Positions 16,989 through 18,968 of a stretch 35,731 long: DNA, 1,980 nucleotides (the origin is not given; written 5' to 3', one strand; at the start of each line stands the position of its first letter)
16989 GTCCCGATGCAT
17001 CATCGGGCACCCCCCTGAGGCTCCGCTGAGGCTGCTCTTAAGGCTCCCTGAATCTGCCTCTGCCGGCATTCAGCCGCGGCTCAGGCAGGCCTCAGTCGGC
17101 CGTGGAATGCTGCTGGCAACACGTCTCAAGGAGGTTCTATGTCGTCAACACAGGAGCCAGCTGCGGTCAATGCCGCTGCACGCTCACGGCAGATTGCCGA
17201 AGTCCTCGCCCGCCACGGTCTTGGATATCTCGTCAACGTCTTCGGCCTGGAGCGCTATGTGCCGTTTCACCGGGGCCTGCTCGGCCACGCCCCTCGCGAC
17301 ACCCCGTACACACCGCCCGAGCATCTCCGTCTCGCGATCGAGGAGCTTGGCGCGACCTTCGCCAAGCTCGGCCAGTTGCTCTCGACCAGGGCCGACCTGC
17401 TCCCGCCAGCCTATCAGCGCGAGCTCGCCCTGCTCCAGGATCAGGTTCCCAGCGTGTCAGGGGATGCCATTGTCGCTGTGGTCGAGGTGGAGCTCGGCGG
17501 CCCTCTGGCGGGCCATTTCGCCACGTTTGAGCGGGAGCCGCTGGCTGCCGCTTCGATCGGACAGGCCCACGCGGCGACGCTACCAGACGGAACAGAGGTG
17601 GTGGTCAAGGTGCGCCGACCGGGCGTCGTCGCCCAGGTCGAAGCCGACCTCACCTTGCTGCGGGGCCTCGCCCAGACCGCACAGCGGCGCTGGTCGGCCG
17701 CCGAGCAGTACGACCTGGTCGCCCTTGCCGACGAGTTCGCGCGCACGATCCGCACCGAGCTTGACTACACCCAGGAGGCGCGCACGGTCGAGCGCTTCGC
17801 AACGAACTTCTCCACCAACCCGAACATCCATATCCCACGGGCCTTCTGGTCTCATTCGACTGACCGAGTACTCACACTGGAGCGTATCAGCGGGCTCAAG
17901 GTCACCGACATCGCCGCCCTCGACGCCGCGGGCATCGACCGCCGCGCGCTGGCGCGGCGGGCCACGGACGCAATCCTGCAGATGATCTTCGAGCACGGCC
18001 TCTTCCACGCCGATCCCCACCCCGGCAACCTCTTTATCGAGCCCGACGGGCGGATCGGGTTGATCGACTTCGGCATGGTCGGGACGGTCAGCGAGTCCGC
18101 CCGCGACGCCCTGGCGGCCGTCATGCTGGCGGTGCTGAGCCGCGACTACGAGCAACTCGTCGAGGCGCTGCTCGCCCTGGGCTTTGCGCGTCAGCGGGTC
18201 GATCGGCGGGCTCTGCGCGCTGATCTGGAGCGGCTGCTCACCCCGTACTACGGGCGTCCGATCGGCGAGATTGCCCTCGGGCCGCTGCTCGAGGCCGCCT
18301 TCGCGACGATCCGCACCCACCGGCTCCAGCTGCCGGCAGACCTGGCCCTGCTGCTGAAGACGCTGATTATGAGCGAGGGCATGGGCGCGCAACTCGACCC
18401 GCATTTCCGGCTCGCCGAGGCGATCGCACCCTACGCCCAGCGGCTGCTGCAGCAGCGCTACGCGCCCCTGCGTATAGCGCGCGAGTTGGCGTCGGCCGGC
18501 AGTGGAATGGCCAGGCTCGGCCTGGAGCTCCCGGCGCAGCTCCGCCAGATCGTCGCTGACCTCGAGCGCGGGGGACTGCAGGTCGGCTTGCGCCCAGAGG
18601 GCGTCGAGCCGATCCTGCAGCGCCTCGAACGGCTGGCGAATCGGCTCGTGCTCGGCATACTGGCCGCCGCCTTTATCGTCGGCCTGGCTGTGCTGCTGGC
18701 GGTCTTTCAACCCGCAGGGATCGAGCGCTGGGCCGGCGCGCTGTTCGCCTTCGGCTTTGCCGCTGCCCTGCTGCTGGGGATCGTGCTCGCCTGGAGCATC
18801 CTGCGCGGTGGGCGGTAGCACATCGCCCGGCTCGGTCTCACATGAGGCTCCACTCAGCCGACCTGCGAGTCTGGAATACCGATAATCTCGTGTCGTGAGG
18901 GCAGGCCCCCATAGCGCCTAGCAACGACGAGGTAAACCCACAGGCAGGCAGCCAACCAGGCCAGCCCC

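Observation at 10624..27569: Seven promoter-proximal arrays of CTCAG-type pentamers at exact 11-bp phasing, all oriented toward the downstream operon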

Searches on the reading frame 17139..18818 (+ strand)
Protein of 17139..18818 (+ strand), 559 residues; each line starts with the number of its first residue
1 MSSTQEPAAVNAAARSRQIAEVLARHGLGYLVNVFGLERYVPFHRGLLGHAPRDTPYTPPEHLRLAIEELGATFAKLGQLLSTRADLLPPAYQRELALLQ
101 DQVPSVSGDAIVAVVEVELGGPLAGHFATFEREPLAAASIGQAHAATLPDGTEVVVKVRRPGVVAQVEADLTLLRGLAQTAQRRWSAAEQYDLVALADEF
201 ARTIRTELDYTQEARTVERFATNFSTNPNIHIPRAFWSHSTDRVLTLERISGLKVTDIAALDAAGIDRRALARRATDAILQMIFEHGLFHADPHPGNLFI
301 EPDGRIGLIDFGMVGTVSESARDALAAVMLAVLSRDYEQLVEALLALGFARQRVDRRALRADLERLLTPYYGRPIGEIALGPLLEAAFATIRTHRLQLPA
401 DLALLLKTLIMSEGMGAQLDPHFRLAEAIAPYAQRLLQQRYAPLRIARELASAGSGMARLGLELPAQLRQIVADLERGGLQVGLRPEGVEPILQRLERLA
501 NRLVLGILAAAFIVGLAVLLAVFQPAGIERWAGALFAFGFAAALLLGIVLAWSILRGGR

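Call 5: search_protein_families(library=pfam, proteins=[window:17139-18818:+])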
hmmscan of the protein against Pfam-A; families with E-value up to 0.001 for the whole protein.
window:17139-18818:+ (559 aa): 3 families
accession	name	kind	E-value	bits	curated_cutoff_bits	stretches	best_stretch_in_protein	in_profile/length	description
PF03109.22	ABC1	-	3.4e-77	259.3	22.9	1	99-343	2-243/244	ABC1 atypical kinase-like domain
PF01636.29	APH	-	9.7e-06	25.9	23.2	1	256-315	137-198/239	Phosphotransferase enzyme family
PF00069.31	Pkinase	-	0.00017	21.5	31.7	1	227-322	57-153/263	Protein kinase domain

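Call 11: find_encoding_contigs(protein=window:17139-18818:+, flank=10000, max_places=6)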
Protein window:17139-18818:+ (559 aa): 5 contigs read that carry it; 3 places shown.
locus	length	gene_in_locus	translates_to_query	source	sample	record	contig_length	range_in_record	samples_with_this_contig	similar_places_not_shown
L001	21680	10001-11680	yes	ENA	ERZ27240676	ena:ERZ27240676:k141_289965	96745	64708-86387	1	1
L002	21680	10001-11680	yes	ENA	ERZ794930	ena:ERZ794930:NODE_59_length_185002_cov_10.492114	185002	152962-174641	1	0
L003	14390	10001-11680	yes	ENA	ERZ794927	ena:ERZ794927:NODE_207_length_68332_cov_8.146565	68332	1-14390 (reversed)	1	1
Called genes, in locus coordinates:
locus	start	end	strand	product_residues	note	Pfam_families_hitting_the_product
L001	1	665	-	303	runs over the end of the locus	PF00892:EamA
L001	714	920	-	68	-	-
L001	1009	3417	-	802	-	PF00403:HMA (weak), PF00122:E1-E2_ATPase, PF00702:Hydrolase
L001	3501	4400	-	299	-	PF01734:Patatin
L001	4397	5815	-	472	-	PF25371:DUF7884, PF02353:CMAS, PF13489:Methyltransf_23, PF13847:Methyltransf_31, PF08241:Methyltransf_11, PF08242:Methyltransf_12, PF13649:Methyltransf_25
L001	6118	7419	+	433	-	PF00672:HAMP, PF01740:STAS, PF13466:STAS_2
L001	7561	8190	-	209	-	PF01209:Ubie_methyltran, PF13489:Methyltransf_23, PF13847:Methyltransf_31, PF08241:Methyltransf_11, PF08242:Methyltransf_12, PF13649:Methyltransf_25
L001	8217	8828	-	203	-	PF12704:MacB_PCD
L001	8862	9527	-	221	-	PF04140:ICMT (weak), PF04191:PEMT (weak)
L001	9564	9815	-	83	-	PF11666:DUF2933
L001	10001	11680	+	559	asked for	PF03109:ABC1, PF01636:APH (weak), PF27536:UbiB_helical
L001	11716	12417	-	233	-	PF01569:PAP2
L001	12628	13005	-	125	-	PF13473:Cupredoxin_1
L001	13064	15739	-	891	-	PF04945:YHS (weak), PF00403:HMA, PF00122:E1-E2_ATPase, PF00702:Hydrolase, PF08282:Hydrolase_3 (faint)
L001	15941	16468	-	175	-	PF11303:DUF3105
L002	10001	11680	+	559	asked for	PF03109:ABC1, PF01636:APH (weak), PF27536:UbiB_helical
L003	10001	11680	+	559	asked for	PF03109:ABC1, PF01636:APH (weak), PF27536:UbiB_helical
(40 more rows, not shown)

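Call 13: find_related_loci(query=window:17139-18818:+, collection=genome_contigs, flank=10000)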
Query window:17139-18818:+ (559 aa) in genome_contigs; peptide patterns used: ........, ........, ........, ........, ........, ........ (x = any residue, [..] = any of these).
114 stretches matched a pattern; 8 encode a relative of the query (tblastn E <= 1e-3); 8 distinct loci.
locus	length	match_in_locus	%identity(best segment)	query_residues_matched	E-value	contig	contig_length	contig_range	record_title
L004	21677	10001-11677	95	1-559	0e+0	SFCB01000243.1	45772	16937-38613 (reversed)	MAG: Chloroflexi bacterium OHK40 k99_416689, whole genome shotgun sequence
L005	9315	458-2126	77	2-559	0e+0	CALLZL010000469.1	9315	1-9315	MAG TPA_asm: uncultured Chloroflexi bacterium isolate SRR2107179_bin.52_CONCOCT_v1.1_MAG genome assembly, contig: ERZ794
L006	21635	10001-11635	39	15-559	1e-131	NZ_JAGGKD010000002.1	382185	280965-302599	Methanolobus bombayensis strain DSM 7082 Ga0451168_02, whole genome shotgun sequence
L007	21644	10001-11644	36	1-559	1e-101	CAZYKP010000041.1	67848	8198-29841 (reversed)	MAG TPA_asm: uncultured Pirellulales bacterium isolate SRP128890_co1_145 genome assembly, contig: NODE_691_length_67848_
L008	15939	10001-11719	36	1-559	4e-95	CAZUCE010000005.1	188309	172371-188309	MAG TPA_asm: uncultured Planctomycetaceae bacterium isolate SRP114822_co2_97 genome assembly, contig: NODE_18_length_188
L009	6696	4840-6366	35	63-550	3e-81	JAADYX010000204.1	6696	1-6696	MAG: Chloroflexi bacterium isolate TC_195 k99_2010132, whole genome shotgun sequence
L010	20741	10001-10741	33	63-314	2e-31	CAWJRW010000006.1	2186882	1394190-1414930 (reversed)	MAG: uncultured Alphaproteobacteria bacterium isolate MFD01561.bin.2.52 genome assembly, contig: contig_254, whole genom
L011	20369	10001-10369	30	212-325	2e-6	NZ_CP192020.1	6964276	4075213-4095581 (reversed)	Micromonospora sp. CA-249363 chromosome, complete genome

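Call 18: search_protein_families(library=pfam, proteins=[L005:2283-2966:+, L005:2966-4390:+, L005:4400-4834:+, L005:4908-6578:+, L005:6977-7633:+, L005:8124-8735:-, L005:8861-9292:-, L005:6619-6921:+])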
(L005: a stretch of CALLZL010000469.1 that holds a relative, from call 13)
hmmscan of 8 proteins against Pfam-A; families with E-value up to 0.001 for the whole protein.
L005:2283-2966:+ (227 aa): 2 families
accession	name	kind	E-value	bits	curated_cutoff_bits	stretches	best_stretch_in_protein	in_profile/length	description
PF00072.30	Response_reg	-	5.9e-29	100.9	30.2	1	5-115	1-111/111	Response regulator receiver domain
PF00486.34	Trans_reg_C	-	1.2e-23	83.4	26.2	1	148-222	2-77/77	Transcriptional regulatory protein, C terminal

L005:2966-4390:+ (474 aa): 3 families
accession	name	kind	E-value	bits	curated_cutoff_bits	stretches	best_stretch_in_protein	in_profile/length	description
PF02518.31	HATPase_c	-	2.7e-32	111.9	26.4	1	362-472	1-109/111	Histidine kinase-, DNA gyrase B-, and HSP90-like ATPase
PF00512.31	HisKA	-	1.7e-18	66.8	26.9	1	253-320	1-66/66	His Kinase A (phospho-acceptor) domain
PF00672.30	HAMP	-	9.3e-10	39.1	25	1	197-249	3-53/53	HAMP domain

L005:4400-4834:+ (144 aa): 0 families

L005:4908-6578:+ (556 aa): 3 families
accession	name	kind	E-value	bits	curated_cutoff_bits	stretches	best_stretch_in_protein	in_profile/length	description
PF07732.21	Cu-oxidase_3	-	5.7e-28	97.8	21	1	90-202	8-118/119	Multicopper oxidase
PF07731.20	Cu-oxidase_2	-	6.6e-26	91.1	20.4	1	425-555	15-134/137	Multicopper oxidase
PF00127.26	Copper-bind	-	0.00031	21.5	21.2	0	153-186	62-95/99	Copper binding proteins, plastocyanin/azurin family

L005:6977-7633:+ (218 aa): 13 families
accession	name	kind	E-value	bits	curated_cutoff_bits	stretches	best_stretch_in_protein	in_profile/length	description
PF13649.12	Methyltransf_25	-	3.9e-21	76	27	1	49-145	1-97/97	Methyltransferase domain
PF08241.18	Methyltransf_11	-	2.3e-18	67.1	21.2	1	50-148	1-94/95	Methyltransferase domain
PF08242.18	Methyltransf_12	-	1e-15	58.7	30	1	50-147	1-98/98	Methyltransferase domain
PF13847.12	Methyltransf_31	-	1.7e-14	54.2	27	1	45-160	3-114/145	Methyltransferase domain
PF01209.24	Ubie_methyltran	-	3.3e-14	53.2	20.1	1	29-163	30-165/233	ubiE/COQ5 methyltransferase family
PF13489.12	Methyltransf_23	-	1e-09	38.8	27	1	43-156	20-123/164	Methyltransferase domain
PF05175.20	MTS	-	1.1e-09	38.6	23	1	45-150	31-139/170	Methyltransferase small domain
PF02353.26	CMAS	-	3e-05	23.9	27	1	38-149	55-164/273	Mycolic acid cyclopropane synthetase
PF00891.24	Methyltransf_2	-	6.6e-05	22.8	22.3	1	36-151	53-166/210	O-methyltransferase domain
PF07021.18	MetW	-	0.00011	22.4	21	1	42-140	10-101/193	Methionine biosynthesis protein MetW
PF24675.1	NpmA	-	0.00064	19.5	60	0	47-91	25-69/214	16S rRNA (adenine(1408)-N(1))-methyltransferase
PF02390.23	Methyltransf_4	-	0.00089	19.2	24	0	48-95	4-51/173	Putative methyltransferase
PF20922.3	Anamorsin_N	-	0.00091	19.4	27.1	0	107-149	46-87/163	Anamorsin, N-terminal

L005:8124-8735:- (203 aa): 3 families
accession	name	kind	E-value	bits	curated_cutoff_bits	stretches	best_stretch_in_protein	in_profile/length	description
PF04307.19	YdjM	-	5.3e-14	52.5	29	1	1-187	1-174/176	YdjM inner membrane protein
PF00882.24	Zn_dep_PLPC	-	4.2e-08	33.7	26.8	1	5-145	1-99/167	Zinc dependent phospholipase C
PF13803.12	DUF4184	-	0.00015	22.1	25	1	24-188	21-173/229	Domain of unknown function (DUF4184)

L005:8861-9292:- (143 aa): 0 families

L005:6619-6921:+ (100 aa): 0 families

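Call 54: find_homologous_proteins(query=L005:2283-2966:+, max_evalue=1e-50)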
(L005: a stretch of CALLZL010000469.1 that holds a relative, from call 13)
Query L005:2283-2966:+ (227 aa): 5468 proteins with E <= 1e-50 among 8000 candidates; the best 120 are listed.
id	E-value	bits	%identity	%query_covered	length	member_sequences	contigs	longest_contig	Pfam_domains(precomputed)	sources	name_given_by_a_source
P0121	2.3e-141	487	100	100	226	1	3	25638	PF00486.35,PF00072.31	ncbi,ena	-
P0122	8.7e-122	423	84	100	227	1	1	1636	PF00486.35,PF00072.31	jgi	jgi:DNA-binding response OmpR family regulator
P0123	1.7e-121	422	85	99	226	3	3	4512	PF00486.35,PF00072.31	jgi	jgi:DNA-binding response OmpR family regulator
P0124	1.7e-121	422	84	100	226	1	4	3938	PF00486.35,PF00072.31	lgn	-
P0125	2.1e-121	421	85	100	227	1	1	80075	PF00486.35,PF00072.31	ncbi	ncbi:MAG: response regulator transcription factor [Chloroflexi bacterium OHK40]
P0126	2.4e-121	421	84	100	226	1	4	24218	PF00486.35,PF00072.31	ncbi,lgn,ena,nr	ncbi:MAG TPA: response regulator transcription factor [Chloroflexaceae bacterium]|nr:response regula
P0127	4.6e-121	420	84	100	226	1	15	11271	PF00486.35,PF00072.31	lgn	-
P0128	5.1e-121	420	84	100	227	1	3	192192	PF00486.35,PF00072.31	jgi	jgi:DNA-binding response OmpR family regulator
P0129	1.4e-120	419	84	99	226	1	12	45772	PF00486.35,PF00072.31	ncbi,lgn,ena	-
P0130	1.8e-120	418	84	100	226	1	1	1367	PF00486.35,PF00072.31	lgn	-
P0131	6.9e-120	416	85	99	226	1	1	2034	PF00486.35,PF00072.31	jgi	jgi:DNA-binding response OmpR family regulator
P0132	7.6e-120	416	84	99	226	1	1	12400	PF00486.35,PF00072.31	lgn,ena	-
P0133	1.3e-119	415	84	100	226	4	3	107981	PF00486.35,PF00072.31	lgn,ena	-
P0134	9.8e-119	413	82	99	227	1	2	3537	PF00486.35,PF00072.31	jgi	jgi:DNA-binding response OmpR family regulator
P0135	1.6e-116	405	83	99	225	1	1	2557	PF00486.35,PF00072.31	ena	-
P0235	2.2e-95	336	69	99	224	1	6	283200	PF00486.35,PF00072.31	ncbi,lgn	-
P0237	2.5e-95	336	70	97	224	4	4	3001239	PF00486.35,PF00072.31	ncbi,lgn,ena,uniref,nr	ncbi:response regulator transcription factor [Thermaerobacter composti]|uniref:Stage 0 sporulation p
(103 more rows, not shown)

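Call 55: find_encoding_contigs(protein=P0129, flank=10000, max_places=5)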
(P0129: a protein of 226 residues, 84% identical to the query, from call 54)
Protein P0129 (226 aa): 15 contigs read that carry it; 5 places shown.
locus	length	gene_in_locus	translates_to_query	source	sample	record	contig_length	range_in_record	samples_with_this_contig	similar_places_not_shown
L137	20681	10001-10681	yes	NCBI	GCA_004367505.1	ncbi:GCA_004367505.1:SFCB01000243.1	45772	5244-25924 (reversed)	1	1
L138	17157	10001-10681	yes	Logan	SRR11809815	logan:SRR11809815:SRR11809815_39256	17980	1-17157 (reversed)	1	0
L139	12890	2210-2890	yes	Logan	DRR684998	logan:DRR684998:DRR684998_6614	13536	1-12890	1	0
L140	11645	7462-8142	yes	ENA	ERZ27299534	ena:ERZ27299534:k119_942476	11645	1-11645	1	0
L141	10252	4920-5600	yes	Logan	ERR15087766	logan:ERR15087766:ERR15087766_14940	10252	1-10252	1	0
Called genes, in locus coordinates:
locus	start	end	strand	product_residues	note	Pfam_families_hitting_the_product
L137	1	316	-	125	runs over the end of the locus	PF13473:Cupredoxin_1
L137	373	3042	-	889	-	PF04945:YHS (weak), PF00403:HMA, PF00122:E1-E2_ATPase, PF00702:Hydrolase, PF08282:Hydrolase_3 (faint)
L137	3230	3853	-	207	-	PF11303:DUF3105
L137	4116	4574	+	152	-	PF13442:Cytochrome_CBB3, PF00034:Cytochrom_C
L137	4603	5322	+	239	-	PF01209:Ubie_methyltran, PF13489:Methyltransf_23, PF01728:FtsJ, PF08241:Methyltransf_11, PF08242:Methyltransf_12, PF13649:Methyltransf_25, PF13847:Methyltransf_31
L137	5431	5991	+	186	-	PF11303:DUF3105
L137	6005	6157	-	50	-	-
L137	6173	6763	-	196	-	PF13489:Methyltransf_23, PF01209:Ubie_methyltran, PF13847:Methyltransf_31, PF08241:Methyltransf_11, PF08242:Methyltransf_12, PF13649:Methyltransf_25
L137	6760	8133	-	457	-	-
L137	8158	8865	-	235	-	PF02683:DsbD_TM, PF11139:SfLAP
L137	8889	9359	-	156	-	PF13473:Cupredoxin_1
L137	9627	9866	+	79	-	-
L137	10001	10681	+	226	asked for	PF00072:Response_reg, PF00486:Trans_reg_C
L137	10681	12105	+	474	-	PF00672:HAMP, PF00512:HisKA, PF02518:HATPase_c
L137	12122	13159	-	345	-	PF01113:DapB_N (weak), PF02800:Gp_dh_C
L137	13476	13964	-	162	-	-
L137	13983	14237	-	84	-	PF04945:YHS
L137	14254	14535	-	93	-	PF04945:YHS (weak)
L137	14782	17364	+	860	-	PF00403:HMA, PF00122:E1-E2_ATPase, PF00702:Hydrolase, PF12710:HAD (weak)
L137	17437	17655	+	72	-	-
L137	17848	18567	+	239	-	PF00403:HMA (weak)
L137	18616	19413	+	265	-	PF01790:LGT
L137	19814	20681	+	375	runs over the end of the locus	PF10282:Lactonase, PF22494:choice_anch_I, PF23414:Beta-prop_EML_2 (faint), PF24684:Vgb_lyase, PF25174:Beta-prop_THOC3, PF02239:Cytochrom_D1 (weak), PF21783:YNCE, PF25174:Beta-prop_THOC3 (weak), +2 more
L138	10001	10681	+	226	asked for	PF00072:Response_reg, PF00486:Trans_reg_C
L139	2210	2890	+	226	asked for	PF00072:Response_reg, PF00486:Trans_reg_C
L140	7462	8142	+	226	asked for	PF00072:Response_reg, PF00486:Trans_reg_C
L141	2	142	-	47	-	?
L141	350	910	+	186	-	PF11303:DUF3105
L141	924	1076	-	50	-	-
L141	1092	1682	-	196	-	PF13489:Methyltransf_23, PF01209:Ubie_methyltran, PF13847:Methyltransf_31, PF08241:Methyltransf_11, PF08242:Methyltransf_12, PF13649:Methyltransf_25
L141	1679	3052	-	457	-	-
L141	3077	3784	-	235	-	PF02683:DsbD_TM, PF11139:SfLAP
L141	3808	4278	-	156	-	PF13473:Cupredoxin_1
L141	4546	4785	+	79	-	-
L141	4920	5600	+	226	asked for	PF00072:Response_reg, PF00486:Trans_reg_C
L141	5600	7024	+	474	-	PF00672:HAMP, PF00512:HisKA, PF02518:HATPase_c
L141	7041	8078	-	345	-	PF01113:DapB_N (weak), PF02800:Gp_dh_C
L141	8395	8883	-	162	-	-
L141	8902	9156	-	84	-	PF04945:YHS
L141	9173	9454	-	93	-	PF04945:YHS (weak)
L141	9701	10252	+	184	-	?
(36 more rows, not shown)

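Call 59: find_encoding_contigs(protein=P0133, flank=10000, max_places=3)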
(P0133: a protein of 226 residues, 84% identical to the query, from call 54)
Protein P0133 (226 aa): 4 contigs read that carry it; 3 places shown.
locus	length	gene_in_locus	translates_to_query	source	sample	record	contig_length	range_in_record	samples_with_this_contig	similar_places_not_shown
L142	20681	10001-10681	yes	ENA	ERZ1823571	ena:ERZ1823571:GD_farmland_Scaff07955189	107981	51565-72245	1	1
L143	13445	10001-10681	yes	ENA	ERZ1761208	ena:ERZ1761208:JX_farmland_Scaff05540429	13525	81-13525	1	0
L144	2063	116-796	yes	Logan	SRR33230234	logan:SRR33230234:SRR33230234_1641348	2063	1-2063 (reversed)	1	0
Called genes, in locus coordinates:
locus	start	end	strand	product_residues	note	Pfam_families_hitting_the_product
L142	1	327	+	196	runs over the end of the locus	-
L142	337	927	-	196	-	-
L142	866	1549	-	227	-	PF08798:CRISPR_assoc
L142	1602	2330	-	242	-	PF09704:Cas_Cas5d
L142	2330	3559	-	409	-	PF09344:Cas_CT1975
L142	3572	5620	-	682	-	PF09481:CRISPR_Cse1, PF09485:CRISPR_Cse2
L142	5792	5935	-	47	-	-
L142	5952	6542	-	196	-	PF01209:Ubie_methyltran, PF13489:Methyltransf_23, PF05175:MTS (weak), PF13847:Methyltransf_31, PF08241:Methyltransf_11, PF08242:Methyltransf_12, PF13649:Methyltransf_25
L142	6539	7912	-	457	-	-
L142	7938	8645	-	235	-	PF02683:DsbD_TM (weak), PF11139:SfLAP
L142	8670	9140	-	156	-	PF13473:Cupredoxin_1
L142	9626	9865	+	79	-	-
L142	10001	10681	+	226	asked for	PF00072:Response_reg, PF00486:Trans_reg_C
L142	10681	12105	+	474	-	PF00672:HAMP, PF00512:HisKA, PF02518:HATPase_c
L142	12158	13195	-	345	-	PF02800:Gp_dh_C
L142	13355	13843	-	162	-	-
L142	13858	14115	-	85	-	PF04945:YHS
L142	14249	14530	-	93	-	PF04945:YHS (weak)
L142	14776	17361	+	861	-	PF00403:HMA, PF00122:E1-E2_ATPase, PF00702:Hydrolase, PF12710:HAD (weak)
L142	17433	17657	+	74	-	-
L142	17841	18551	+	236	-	PF00403:HMA (weak)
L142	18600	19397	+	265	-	PF01790:LGT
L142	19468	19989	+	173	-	-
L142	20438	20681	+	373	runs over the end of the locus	-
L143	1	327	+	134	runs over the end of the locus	?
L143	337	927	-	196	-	-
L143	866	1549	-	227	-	PF08798:CRISPR_assoc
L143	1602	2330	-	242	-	PF09704:Cas_Cas5d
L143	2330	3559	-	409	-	PF09344:Cas_CT1975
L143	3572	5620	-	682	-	PF09481:CRISPR_Cse1, PF09485:CRISPR_Cse2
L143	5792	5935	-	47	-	-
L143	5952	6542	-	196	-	PF01209:Ubie_methyltran, PF13489:Methyltransf_23, PF05175:MTS (weak), PF13847:Methyltransf_31, PF08241:Methyltransf_11, PF08242:Methyltransf_12, PF13649:Methyltransf_25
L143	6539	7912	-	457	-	-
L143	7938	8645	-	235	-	PF02683:DsbD_TM (weak), PF11139:SfLAP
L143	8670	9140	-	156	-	PF13473:Cupredoxin_1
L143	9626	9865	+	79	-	-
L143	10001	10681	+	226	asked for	PF00072:Response_reg, PF00486:Trans_reg_C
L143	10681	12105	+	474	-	PF00672:HAMP, PF00512:HisKA, PF02518:HATPase_c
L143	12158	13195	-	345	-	PF02800:Gp_dh_C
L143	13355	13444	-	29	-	?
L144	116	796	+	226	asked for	PF00072:Response_reg, PF00486:Trans_reg_C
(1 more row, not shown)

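Call 60: find_encoding_contigs(protein=P0126, flank=10000, max_places=3)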
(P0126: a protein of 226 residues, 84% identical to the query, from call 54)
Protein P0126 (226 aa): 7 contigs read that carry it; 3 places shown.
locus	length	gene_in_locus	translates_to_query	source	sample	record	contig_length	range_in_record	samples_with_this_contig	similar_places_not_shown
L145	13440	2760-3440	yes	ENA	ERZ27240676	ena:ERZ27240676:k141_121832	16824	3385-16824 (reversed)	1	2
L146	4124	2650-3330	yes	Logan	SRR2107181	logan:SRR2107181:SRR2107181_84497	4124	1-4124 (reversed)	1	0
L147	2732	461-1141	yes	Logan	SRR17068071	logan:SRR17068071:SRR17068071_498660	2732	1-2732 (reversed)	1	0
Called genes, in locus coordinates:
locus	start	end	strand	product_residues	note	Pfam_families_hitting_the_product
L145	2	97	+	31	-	?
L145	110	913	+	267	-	PF22624:AASDHPPT_N, PF01648:ACPS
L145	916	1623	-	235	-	PF02683:DsbD_TM, PF11139:SfLAP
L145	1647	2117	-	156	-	PF13473:Cupredoxin_1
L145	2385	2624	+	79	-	-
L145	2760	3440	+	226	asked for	PF00072:Response_reg, PF00486:Trans_reg_C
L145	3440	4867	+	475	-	PF00672:HAMP, PF00512:HisKA, PF02518:HATPase_c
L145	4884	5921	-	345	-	PF01113:DapB_N (weak), PF02800:Gp_dh_C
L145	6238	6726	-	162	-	-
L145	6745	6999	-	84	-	PF04945:YHS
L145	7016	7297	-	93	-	PF04945:YHS (weak)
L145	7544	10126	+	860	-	PF00403:HMA, PF00122:E1-E2_ATPase, PF00702:Hydrolase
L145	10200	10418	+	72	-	-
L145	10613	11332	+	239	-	-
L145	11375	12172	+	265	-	PF01790:LGT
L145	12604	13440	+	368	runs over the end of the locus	PF23414:Beta-prop_EML_2 (faint), PF10282:Lactonase, PF22494:choice_anch_I (weak), PF24684:Vgb_lyase, PF21783:YNCE, PF25174:Beta-prop_THOC3, PF02239:Cytochrom_D1 (weak)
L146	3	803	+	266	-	?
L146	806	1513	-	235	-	PF02683:DsbD_TM, PF11139:SfLAP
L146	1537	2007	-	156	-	PF13473:Cupredoxin_1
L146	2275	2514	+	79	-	-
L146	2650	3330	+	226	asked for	PF00072:Response_reg, PF00486:Trans_reg_C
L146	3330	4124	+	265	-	?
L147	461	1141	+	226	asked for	PF00072:Response_reg, PF00486:Trans_reg_C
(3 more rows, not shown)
